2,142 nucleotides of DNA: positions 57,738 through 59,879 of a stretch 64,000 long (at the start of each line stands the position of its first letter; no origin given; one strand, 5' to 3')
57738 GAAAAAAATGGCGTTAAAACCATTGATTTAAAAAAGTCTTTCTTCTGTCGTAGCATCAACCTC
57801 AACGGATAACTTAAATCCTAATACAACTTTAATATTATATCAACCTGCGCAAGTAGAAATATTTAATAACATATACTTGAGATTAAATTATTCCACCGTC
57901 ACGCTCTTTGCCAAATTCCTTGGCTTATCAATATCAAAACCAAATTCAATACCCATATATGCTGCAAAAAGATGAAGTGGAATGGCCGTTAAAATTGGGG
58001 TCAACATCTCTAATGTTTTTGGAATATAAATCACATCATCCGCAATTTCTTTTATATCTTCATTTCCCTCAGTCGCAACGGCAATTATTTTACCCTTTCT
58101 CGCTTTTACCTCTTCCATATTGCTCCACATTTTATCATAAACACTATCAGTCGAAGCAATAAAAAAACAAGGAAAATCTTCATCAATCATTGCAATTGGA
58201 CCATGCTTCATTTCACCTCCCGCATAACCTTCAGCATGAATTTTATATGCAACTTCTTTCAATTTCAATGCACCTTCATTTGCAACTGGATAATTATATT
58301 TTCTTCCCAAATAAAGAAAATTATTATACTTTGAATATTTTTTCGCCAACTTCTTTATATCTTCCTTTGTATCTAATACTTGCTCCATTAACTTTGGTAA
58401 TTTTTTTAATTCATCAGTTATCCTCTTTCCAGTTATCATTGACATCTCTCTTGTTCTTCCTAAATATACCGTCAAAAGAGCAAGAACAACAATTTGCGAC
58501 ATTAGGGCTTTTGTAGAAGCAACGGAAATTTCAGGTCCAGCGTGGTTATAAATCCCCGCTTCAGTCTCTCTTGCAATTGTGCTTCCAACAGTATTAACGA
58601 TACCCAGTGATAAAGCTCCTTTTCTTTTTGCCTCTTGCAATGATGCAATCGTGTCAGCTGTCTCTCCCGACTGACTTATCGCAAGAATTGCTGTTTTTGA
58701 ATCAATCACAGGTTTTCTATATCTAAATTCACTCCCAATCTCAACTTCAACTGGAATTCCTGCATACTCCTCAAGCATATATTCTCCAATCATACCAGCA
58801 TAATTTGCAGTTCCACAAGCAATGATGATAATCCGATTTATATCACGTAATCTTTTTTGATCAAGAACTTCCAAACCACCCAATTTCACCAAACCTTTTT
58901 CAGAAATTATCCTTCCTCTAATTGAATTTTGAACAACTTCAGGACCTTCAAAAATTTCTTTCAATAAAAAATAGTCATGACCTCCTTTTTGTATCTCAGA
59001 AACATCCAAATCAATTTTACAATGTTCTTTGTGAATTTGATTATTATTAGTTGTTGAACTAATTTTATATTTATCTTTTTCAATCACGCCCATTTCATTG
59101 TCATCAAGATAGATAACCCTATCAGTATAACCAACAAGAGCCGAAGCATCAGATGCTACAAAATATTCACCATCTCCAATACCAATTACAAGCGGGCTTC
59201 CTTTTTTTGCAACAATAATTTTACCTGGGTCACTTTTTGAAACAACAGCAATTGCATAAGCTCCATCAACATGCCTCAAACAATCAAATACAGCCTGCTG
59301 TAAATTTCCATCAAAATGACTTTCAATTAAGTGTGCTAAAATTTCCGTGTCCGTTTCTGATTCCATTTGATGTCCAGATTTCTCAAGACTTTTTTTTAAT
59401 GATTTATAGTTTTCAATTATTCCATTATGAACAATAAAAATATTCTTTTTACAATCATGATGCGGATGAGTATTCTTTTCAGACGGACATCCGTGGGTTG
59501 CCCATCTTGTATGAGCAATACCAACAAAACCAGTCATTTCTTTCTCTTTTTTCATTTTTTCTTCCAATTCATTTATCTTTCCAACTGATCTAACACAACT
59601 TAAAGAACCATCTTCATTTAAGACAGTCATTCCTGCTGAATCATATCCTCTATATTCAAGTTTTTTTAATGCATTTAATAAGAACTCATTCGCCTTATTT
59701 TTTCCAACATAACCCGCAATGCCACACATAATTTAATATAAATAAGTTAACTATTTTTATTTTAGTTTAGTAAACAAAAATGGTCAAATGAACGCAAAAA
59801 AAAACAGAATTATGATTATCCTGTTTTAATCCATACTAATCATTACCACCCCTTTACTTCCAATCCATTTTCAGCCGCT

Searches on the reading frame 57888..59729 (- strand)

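Call 13: search_protein_families(library=pfam, proteins=[window:57888-59729:-], max_evalue=0.001)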
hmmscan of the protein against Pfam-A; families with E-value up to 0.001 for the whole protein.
window:57888-59729:- (613 aa): 4 families
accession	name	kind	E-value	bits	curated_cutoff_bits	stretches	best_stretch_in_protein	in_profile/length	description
PF01380.27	SIS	-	1.6e-50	170.7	25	2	294-421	2-130/131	SIS domain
PF13522.11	GATase_6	-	2.8e-21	76.4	27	1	67-194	10-130/130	Glutamine amidotransferase domain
PF13537.11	GATase_7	-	3.5e-16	59.8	25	1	81-198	7-121/123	Glutamine amidotransferase domain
PF13230.11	GATase_4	-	0.00025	20.5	23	1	61-151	65-159/272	Glutamine amidotransferases class-II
